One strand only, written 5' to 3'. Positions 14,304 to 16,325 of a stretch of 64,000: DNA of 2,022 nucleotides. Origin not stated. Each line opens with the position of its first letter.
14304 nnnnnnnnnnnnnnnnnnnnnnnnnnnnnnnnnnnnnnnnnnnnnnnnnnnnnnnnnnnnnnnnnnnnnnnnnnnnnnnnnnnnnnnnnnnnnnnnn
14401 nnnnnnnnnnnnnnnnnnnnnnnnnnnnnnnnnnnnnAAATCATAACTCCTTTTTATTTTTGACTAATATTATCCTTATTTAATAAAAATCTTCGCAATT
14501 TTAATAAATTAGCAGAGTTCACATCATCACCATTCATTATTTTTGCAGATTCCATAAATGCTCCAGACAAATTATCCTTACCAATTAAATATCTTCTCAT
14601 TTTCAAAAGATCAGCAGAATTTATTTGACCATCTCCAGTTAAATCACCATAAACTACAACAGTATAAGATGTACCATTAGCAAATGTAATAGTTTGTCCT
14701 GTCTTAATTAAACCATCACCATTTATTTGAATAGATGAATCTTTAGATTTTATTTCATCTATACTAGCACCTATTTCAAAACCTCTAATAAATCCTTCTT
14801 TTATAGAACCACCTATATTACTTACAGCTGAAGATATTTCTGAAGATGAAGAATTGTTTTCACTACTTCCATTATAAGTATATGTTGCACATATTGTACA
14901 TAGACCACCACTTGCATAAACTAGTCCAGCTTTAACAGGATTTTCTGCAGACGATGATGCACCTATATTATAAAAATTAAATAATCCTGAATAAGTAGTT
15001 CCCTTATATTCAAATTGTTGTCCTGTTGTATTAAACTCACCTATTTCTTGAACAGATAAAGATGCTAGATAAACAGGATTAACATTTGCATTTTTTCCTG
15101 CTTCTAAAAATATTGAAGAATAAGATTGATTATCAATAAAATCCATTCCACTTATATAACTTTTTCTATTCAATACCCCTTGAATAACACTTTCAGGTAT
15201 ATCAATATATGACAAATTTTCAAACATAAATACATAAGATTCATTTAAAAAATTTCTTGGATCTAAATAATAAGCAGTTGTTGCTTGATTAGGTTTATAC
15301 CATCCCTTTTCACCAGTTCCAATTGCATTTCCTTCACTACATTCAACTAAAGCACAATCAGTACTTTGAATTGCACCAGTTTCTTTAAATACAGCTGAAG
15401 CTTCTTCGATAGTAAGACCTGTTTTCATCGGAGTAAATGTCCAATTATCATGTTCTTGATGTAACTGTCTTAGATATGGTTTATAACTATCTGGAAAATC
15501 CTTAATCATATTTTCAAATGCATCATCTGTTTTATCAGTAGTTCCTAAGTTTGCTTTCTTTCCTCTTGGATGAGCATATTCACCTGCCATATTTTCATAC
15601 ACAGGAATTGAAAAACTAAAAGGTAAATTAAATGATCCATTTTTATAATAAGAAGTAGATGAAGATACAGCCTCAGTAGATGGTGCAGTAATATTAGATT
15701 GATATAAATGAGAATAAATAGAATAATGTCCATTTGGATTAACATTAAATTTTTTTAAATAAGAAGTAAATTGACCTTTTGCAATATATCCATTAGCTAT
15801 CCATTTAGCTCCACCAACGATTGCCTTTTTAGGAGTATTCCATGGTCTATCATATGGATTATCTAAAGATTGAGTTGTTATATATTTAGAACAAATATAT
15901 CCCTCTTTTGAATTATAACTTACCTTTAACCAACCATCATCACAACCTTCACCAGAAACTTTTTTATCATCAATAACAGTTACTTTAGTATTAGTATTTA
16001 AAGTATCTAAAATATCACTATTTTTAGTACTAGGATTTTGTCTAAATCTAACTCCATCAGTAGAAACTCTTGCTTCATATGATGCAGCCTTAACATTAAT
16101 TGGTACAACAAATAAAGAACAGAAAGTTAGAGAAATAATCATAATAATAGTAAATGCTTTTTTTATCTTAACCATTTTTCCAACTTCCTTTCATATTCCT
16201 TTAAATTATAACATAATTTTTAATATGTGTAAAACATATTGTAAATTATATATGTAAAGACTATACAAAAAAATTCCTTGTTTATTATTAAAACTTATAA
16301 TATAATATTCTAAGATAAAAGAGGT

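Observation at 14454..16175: Type-I dockerin on a putative peptidoglycan hydrolase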

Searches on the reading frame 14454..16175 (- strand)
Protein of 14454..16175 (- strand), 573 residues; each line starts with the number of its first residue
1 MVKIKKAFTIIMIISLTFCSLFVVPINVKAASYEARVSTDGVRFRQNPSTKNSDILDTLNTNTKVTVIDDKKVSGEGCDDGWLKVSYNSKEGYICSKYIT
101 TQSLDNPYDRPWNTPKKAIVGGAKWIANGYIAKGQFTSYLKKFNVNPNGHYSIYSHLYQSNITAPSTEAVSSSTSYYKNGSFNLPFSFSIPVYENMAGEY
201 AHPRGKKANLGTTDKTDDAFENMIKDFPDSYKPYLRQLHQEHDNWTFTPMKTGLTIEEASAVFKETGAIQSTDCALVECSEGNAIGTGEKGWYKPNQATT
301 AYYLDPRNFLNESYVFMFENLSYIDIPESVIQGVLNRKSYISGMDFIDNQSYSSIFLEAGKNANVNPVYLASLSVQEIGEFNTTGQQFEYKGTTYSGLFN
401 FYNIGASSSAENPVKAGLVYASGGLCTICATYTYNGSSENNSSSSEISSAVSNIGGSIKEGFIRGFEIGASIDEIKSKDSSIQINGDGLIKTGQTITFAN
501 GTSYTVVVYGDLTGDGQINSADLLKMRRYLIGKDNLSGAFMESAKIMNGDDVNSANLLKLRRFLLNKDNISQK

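Call 3: search_protein_families(library=pfam, proteins=[window:14454-16175:-], max_evalue=1)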
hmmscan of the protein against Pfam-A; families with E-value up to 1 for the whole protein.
window:14454-16175:- (573 aa): 3 families
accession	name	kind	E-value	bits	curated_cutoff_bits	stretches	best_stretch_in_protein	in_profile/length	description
PF08239.17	SH3_3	-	3.8e-11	43.4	27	1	40-99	1-53/54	Bacterial SH3 domain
PF00404.24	Dockerin_1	-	4.9e-06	27.1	22.9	1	509-565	1-57/57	Dockerin type I domain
PF13517.12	FG-GAP_3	-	0.062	14.3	26.9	1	484-517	23-56/61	FG-GAP-like repeat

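Call 4: search_protein_families(library=ncbifam, proteins=[window:14454-16175:-], max_evalue=1)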
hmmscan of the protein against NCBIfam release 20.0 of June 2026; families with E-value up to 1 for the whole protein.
window:14454-16175:- (573 aa): 8 families
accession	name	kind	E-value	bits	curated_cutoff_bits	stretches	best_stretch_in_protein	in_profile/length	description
NF052642.1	amidase_SagB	exception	6.5e-12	45.2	425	2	349-421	127-195/282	peptidoglycan release complex glucosaminidase SagB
NF049990.1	CellobisidaseCelK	equivalog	1.6e-06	26.6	1700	1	505-567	825-885/889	cellulose 1,4-beta-cellobiosidase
NF040670.1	wall_bind_EntA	exception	0.0016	18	560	1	13-99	4-81/291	cell wall-binding protein EntA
NF040677.1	wall_bind_EntC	exception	0.0078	15.1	770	1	19-99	10-82/422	cell wall-binding protein EntC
NF053819.1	EF0750_LPXTG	subfamily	0.013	16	47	1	5-66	5-62/105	EF2685/EF0750 family sortase-dependent surface protein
TIGR04211.1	SH3_and_anchor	equivalog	0.081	12.5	65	1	50-102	15-61/198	TIGR04211 family SH3 domain-containing protein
NF047991.1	RP671aFamTckup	equivalog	0.089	12.8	120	1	7-35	39-67/80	RP671a family tick cell line-upregulated protein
NF040676.1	wall_bind_EntB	exception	0.18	10.3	780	1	21-98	12-80/490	cell wall-binding protein EntB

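Call 9: find_homologous_proteins(query=window:14454-16175:-)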
Query window:14454-16175:- (573 aa): 3701 proteins with E <= 0.001 among 8000 candidates; the best 120 are listed.
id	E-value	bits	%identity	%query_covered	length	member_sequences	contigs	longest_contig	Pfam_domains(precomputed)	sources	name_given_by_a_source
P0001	0.0e+0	1291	100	100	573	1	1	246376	PF00404.25,PF08239.18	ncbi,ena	-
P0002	0.0e+0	1074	81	100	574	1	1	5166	PF00404.25,PF08239.18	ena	-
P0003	1.7e-248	844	65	100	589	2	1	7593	PF00404.25,PF08239.18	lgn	-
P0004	9.0e-224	762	60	100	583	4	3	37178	PF00404.25,PF08239.18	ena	-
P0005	5.6e-220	750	59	100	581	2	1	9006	PF00404.25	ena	-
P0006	3.4e-219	747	60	95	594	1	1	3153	PF00404.25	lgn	-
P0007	3.4e-214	731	57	99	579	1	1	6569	PF00404.25,PF08239.18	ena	-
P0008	9.0e-213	726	58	100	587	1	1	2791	PF00404.25,PF08239.18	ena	-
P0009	1.9e-210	718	57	99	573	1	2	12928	PF00404.25,PF08239.18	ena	-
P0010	1.1e-198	679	53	100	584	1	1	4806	PF00404.25,PF08239.18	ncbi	-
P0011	7.1e-198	677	62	87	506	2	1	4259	PF08239.18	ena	-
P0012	2.1e-197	675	55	100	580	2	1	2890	PF00404.25,PF08239.18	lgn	-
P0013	2.4e-196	672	55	100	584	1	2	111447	PF00404.25,PF08239.18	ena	-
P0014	2.7e-193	662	56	94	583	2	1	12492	PF00404.25,PF08239.18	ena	-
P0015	1.6e-192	659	53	100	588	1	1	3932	PF00404.25,PF08239.18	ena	-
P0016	3.2e-192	658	52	100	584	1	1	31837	PF00404.25,PF08239.18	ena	-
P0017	1.2e-191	656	52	100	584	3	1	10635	PF00404.25,PF08239.18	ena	-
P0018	1.3e-190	653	53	100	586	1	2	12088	PF00404.25,PF08239.18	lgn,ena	-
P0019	3.0e-190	652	52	99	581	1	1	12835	PF00404.25,PF08239.18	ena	-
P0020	1.9e-189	649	53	100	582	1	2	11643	PF00404.25,PF08239.18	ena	-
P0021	5.2e-188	644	53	100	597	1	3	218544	PF00404.25,PF08239.18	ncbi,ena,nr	ncbi:MAG: SH3 domain-containing protein [Bacilli bacterium]|nr:SH3 domain-containing protein [Bacill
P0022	1.7e-186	639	51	100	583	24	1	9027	PF00404.25,PF08239.18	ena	-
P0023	1.4e-181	623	49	99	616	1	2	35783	PF00404.25,PF08239.18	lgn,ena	-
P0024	5.0e-181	621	51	97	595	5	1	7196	PF08239.18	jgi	-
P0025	2.3e-179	616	51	99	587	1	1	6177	PF00404.25,PF08239.18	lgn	-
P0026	9.1e-172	591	50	99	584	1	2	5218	PF00404.25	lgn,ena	-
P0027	2.6e-169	582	51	99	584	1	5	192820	PF00404.25,PF08239.18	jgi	jgi:beta-N-acetylglucosaminidase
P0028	3.3e-167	576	47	100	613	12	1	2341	PF00404.25,PF08239.18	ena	-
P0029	7.5e-167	574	49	96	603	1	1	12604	PF00404.25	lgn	-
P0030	3.0e-166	572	50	99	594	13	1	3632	PF00404.25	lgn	-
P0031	3.5e-166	572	50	100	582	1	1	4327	PF00404.25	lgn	-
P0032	8.8e-166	571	50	99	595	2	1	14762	PF00404.25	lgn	-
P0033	3.1e-165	569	51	99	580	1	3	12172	PF00404.25,PF08239.18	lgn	-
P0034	4.0e-165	569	49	99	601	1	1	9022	PF00404.25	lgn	-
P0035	7.1e-165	568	50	99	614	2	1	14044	PF00404.25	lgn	-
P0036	9.6e-165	567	49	99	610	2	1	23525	PF00404.25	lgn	-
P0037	1.6e-164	567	48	100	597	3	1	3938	PF00404.25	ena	-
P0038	3.3e-163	562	49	99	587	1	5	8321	PF00404.25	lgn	-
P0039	8.2e-163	561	48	100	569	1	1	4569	PF00404.25,PF08239.18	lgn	-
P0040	1.8e-162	560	50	99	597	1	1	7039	PF00404.25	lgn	-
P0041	4.2e-162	559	50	99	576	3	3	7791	PF00404.25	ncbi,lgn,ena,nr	ncbi:MAG: hypothetical protein J6A17_02235 [Bacilli bacterium]|nr:hypothetical protein [Bacilli bact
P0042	8.8e-162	558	49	99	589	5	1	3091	PF00404.25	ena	-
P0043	1.8e-161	557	49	95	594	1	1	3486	PF00404.25,PF08239.18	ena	-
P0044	3.3e-161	556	49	99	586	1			PF00404.25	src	-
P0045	4.0e-161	555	49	95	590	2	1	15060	PF00404.25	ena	-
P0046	6.6e-161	555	48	99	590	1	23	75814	PF00404.25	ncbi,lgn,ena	-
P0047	1.1e-160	554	48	99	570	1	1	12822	PF08239.18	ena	-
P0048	4.8e-160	552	49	99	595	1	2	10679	PF00404.25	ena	-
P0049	6.8e-160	551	48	99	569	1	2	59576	PF00404.25,PF08239.18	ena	-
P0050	7.2e-160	551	50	99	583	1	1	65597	PF00404.25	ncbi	-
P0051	8.3e-160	551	49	100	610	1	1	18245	PF00404.25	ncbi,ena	-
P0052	8.8e-160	551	48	99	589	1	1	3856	PF00404.25,PF08239.18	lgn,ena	-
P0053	1.2e-159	551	49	99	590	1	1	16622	PF00404.25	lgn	-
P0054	1.2e-159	551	48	100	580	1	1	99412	PF00404.25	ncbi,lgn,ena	-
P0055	4.0e-159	549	50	99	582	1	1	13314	PF00404.25,PF08239.18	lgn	-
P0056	5.4e-159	548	48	99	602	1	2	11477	PF00404.25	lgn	-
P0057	7.6e-159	548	47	95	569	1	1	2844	PF08239.18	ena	-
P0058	9.7e-159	548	49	99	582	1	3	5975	PF00404.25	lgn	-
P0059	1.7e-158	547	49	99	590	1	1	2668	PF00404.25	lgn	-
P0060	1.7e-158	547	46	98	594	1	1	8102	PF08239.18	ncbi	-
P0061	2.2e-158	546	49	100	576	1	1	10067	PF00404.25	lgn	-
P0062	2.3e-158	546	47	99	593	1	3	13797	PF00404.25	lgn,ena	-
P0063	2.4e-158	546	50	99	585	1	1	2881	PF00404.25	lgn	-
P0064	2.8e-158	546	49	99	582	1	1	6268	PF00404.25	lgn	-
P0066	1.1e-157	544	47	99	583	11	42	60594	PF00404.25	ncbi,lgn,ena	-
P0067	2.8e-157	543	47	99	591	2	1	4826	PF00404.25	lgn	-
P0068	4.1e-157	542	48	99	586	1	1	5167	PF00404.25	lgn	-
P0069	7.5e-157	541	48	99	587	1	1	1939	PF00404.25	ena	-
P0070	1.3e-156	541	48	99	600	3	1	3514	PF00404.25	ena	-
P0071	1.3e-156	541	47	99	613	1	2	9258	PF00404.25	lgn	-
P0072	6.9e-156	538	49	99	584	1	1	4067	PF00404.25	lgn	-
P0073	1.4e-155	537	47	99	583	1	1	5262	PF00404.25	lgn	-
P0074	1.6e-155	537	47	99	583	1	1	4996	PF00404.25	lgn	-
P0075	2.1e-155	537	47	99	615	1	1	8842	PF00404.25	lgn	-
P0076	6.8e-155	535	47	99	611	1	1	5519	PF00404.25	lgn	-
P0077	1.3e-154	534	46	99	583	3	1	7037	PF00404.25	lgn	-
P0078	1.9e-154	533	48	98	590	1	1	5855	PF00404.25,PF08239.18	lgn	-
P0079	2.7e-154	533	46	99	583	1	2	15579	PF00404.25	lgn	-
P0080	1.2e-153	531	47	99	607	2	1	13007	PF00404.25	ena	-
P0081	2.2e-153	530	48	95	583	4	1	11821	PF00404.25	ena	-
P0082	2.5e-153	530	47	99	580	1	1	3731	PF00404.25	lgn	-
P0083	6.7e-153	528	48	99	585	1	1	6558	PF00404.25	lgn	-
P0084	8.0e-153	528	47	100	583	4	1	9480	PF00404.25,PF08239.18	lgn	-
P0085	2.5e-152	526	49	98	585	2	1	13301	PF00404.25,PF08239.18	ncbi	-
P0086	2.6e-152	526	45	98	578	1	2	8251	PF00404.25,PF08239.18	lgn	-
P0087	4.8e-152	525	48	98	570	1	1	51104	PF00404.25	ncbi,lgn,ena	-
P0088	6.1e-152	525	48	99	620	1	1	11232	PF00404.25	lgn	-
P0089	6.4e-152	525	46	100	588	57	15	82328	PF00404.25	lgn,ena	-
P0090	2.7e-151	523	47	99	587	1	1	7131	PF00404.25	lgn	-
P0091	3.1e-151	523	46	99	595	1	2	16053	PF00404.25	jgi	-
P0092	1.3e-150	521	46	99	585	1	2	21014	PF00404.25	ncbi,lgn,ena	-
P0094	7.2e-150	518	45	99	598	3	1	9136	PF00404.25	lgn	-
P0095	1.2e-149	518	46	99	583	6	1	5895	PF00404.25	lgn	-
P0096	2.6e-149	516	47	99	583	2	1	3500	PF00404.25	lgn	-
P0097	4.9e-149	516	48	99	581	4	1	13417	PF00404.25,PF08239.18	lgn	-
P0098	5.1e-149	516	46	99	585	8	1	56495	PF00404.25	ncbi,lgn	-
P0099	8.2e-149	515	46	100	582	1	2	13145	PF00404.25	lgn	-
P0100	8.6e-149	515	47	99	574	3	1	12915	PF00404.25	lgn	-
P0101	1.6e-148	514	46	100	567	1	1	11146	PF00404.25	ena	-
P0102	1.7e-148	514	45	99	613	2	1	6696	PF00404.25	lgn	-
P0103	1.7e-148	514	45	100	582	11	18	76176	PF00404.25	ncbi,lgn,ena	-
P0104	9.5e-148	511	47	99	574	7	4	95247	PF00404.25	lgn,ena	-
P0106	2.1e-146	507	47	98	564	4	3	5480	PF00404.25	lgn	-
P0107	2.2e-146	507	52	85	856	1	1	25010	PF08239.18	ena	-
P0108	2.3e-146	507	45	99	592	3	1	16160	PF00404.25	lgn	-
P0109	2.6e-146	507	46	99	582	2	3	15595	PF00404.25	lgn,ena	-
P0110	3.3e-146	506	46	100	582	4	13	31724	PF00404.25,PF08239.18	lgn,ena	-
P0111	5.1e-146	506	45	99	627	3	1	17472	PF00404.25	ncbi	-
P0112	5.5e-145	502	46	100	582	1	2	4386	PF00404.25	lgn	-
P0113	1.8e-144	501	46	100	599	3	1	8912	PF00404.25,PF06347.20,PF08239.18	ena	-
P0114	7.7e-144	498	46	100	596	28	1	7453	PF00404.25,PF08239.18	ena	-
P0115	7.9e-144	498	44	97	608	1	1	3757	PF00404.25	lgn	-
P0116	4.7e-143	496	45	100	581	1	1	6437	PF00404.25,PF08239.18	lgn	-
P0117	2.6e-142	493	45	99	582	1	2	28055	PF00404.25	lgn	-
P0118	2.9e-142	493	45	99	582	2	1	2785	PF00404.25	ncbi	-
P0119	4.0e-142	493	46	100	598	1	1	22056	PF00404.25,PF08239.18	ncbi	-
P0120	4.3e-142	493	48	73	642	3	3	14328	PF00404.25,PF08239.18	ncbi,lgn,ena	-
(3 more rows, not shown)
